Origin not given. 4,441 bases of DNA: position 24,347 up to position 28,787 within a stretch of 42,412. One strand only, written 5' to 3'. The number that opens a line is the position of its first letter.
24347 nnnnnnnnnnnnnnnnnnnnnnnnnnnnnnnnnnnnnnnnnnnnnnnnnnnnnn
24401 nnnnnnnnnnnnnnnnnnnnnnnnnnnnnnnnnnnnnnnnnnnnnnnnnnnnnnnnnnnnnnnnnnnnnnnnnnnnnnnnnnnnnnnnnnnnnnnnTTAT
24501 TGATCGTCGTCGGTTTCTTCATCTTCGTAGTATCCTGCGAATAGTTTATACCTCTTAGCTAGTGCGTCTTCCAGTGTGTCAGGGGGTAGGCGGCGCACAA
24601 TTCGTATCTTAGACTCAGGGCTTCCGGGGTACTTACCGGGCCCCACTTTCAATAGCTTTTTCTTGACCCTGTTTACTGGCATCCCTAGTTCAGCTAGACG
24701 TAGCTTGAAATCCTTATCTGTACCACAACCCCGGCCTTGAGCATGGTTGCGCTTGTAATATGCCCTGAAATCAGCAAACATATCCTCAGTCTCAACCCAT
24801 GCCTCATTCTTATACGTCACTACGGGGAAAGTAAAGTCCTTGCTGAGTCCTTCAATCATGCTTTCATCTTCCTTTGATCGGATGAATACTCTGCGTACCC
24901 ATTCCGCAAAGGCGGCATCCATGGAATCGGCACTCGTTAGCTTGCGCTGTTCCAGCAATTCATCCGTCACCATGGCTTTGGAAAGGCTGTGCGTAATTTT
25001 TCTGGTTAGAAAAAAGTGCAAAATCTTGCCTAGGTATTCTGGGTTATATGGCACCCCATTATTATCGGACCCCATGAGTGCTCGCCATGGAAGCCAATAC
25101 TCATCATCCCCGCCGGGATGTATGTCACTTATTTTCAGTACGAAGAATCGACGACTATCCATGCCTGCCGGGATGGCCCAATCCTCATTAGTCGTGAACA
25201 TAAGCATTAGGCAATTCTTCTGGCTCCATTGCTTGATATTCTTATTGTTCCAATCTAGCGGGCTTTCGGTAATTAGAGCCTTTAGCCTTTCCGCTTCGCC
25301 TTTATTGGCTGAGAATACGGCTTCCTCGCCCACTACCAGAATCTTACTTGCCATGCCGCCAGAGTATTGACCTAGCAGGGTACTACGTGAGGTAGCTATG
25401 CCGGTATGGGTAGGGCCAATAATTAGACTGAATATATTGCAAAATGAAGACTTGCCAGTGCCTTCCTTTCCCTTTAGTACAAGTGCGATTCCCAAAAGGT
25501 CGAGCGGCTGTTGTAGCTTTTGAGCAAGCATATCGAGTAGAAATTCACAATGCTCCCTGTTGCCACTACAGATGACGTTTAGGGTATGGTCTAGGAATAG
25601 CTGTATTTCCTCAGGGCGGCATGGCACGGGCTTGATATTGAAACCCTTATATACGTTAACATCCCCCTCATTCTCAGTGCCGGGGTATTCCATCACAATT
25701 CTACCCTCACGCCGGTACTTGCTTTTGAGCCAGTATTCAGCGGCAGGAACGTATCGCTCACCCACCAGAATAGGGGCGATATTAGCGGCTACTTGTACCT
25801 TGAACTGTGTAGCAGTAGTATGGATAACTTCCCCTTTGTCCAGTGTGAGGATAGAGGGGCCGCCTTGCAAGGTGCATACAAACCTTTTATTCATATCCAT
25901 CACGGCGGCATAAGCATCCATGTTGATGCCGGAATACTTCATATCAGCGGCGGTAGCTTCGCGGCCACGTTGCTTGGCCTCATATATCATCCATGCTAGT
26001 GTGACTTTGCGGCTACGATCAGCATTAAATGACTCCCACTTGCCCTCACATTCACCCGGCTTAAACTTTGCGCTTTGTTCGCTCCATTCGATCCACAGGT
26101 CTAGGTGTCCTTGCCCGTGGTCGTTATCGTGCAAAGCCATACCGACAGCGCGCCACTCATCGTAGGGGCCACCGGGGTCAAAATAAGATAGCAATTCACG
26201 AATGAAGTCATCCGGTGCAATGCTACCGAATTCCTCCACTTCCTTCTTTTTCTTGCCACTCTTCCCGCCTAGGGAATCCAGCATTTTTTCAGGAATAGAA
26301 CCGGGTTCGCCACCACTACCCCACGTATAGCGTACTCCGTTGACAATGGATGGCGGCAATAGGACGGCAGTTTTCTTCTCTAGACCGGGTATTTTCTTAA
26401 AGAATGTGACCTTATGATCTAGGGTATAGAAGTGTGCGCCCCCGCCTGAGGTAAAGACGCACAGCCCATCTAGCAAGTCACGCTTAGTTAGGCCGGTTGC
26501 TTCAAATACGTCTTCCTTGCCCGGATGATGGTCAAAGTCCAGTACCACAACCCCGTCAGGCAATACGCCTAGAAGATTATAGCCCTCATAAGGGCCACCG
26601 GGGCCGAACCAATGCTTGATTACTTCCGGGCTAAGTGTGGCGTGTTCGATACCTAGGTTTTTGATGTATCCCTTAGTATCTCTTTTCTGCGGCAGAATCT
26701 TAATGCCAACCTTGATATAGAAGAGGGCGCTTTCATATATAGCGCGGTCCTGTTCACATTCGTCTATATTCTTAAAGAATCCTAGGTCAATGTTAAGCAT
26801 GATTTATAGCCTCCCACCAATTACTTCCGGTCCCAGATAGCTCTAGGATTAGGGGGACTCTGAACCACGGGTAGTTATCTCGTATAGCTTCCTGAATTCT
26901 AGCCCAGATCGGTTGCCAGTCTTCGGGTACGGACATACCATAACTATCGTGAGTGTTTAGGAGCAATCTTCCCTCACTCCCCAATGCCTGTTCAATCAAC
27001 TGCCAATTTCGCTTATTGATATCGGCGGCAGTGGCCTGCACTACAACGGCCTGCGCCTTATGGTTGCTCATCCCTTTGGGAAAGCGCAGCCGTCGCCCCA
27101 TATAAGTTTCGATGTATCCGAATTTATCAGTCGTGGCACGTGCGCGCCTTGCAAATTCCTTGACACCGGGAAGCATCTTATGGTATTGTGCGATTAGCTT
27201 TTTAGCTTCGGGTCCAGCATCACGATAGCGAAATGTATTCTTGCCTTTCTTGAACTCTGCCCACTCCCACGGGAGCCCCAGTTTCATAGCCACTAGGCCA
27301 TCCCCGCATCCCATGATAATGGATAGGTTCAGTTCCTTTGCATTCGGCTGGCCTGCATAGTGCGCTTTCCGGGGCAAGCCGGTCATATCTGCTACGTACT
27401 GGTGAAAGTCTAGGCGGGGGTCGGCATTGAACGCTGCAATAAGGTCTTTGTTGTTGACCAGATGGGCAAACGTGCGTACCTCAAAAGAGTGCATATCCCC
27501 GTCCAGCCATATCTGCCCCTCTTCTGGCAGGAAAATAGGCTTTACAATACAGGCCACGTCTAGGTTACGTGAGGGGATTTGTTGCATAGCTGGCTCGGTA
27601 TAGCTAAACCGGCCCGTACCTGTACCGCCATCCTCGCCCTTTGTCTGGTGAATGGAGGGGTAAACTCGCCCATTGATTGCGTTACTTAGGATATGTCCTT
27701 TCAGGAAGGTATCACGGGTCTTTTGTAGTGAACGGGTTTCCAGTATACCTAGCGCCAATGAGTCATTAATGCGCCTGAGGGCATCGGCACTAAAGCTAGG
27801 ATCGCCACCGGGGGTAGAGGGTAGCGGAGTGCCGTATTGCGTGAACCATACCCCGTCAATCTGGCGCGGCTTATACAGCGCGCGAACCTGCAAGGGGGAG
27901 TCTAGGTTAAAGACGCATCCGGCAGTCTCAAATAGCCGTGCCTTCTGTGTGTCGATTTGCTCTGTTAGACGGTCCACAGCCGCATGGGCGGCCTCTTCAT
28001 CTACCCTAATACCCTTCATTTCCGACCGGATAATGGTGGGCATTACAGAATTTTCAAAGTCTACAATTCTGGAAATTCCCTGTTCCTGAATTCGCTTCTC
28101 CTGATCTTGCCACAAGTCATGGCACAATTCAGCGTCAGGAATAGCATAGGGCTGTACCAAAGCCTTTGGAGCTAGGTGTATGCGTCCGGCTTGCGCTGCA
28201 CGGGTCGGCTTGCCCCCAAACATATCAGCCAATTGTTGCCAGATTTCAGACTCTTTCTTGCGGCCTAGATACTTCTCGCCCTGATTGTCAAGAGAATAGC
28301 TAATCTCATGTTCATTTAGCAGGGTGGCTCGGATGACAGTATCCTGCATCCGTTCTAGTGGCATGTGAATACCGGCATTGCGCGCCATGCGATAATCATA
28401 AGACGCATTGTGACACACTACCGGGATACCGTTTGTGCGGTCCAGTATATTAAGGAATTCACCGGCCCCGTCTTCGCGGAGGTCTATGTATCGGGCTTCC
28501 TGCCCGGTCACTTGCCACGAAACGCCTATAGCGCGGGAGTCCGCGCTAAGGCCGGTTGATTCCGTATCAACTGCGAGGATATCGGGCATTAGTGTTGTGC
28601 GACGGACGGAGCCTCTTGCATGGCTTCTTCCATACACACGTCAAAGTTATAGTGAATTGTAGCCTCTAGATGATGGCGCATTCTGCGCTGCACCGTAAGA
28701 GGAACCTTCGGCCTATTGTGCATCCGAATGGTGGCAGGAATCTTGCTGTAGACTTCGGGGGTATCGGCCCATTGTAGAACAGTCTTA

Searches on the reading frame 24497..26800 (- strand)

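Call 7: search_protein_families(library=phrogs, proteins=[window:24497-26800:-], max_evalue=0.01)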
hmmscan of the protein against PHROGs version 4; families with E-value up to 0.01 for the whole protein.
window:24497-26800:- (767 aa): 10 families
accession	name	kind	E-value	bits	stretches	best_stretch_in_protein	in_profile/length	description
phrog_1156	-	DNA, RNA and nucleotide metabolism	3.9e-52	178.9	2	396-726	518-814/855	DNA primase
phrog_1829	-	DNA, RNA and nucleotide metabolism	1.4e-19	70.7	1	398-602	467-659/772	DNA primase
phrog_2597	-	DNA, RNA and nucleotide metabolism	7.9e-13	48.8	1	200-286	7-92/747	DNA primase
phrog_29234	-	unknown function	1.5e-09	37.5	1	212-286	256-327/887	-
phrog_3022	-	DNA, RNA and nucleotide metabolism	1.7e-08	34.3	1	81-289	83-327/788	DNA primase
phrog_2249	-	DNA, RNA and nucleotide metabolism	5.5e-08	32.9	1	353-538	424-626/802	DNA primase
phrog_4762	-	unknown function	0.00012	21.3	1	405-555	473-624/822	-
phrog_5852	-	DNA, RNA and nucleotide metabolism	0.00077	19.8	1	50-166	115-233/242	DNA polymerase/primase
phrog_24712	-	unknown function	0.0014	17.5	1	412-629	448-653/801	-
phrog_864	-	DNA, RNA and nucleotide metabolism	0.0071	15.8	0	404-539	333-466/1064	DNA primase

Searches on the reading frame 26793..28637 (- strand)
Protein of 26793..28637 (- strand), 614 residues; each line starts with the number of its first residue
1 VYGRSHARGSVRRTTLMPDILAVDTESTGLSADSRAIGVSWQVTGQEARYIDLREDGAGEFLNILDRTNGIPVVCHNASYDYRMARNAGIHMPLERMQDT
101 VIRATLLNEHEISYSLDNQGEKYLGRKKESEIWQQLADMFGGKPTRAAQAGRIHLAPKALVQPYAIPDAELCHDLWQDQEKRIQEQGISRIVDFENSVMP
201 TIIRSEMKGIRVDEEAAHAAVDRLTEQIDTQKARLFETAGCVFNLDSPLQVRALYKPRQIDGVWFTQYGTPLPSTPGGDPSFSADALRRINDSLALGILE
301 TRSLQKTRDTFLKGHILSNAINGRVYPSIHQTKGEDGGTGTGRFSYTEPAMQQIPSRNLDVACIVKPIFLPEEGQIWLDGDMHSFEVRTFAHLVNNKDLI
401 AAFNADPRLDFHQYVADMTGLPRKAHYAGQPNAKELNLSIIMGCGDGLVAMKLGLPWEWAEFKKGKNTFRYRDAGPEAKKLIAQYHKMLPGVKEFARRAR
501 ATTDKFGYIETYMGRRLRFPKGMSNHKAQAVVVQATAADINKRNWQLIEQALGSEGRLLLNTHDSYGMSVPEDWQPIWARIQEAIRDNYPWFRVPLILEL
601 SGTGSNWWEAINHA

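Call 31: search_protein_families(library=phrogs, proteins=[window:26793-28637:-], max_evalue=0.00001)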
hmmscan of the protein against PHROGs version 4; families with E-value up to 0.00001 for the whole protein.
window:26793-28637:- (614 aa): 4 families
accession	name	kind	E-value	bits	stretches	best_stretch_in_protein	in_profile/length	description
phrog_17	-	DNA, RNA and nucleotide metabolism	8.1e-101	339.9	1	15-609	667-1232/1445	DNA polymerase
phrog_12241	-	DNA, RNA and nucleotide metabolism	2.3e-12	47.6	1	70-240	195-363/502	DNA polymerase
phrog_5995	-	DNA, RNA and nucleotide metabolism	7.8e-08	33.2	1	477-580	23-138/236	DNA polymerase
phrog_15971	-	DNA, RNA and nucleotide metabolism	7.4e-07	29.6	1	195-551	7-311/376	DNA polymerase I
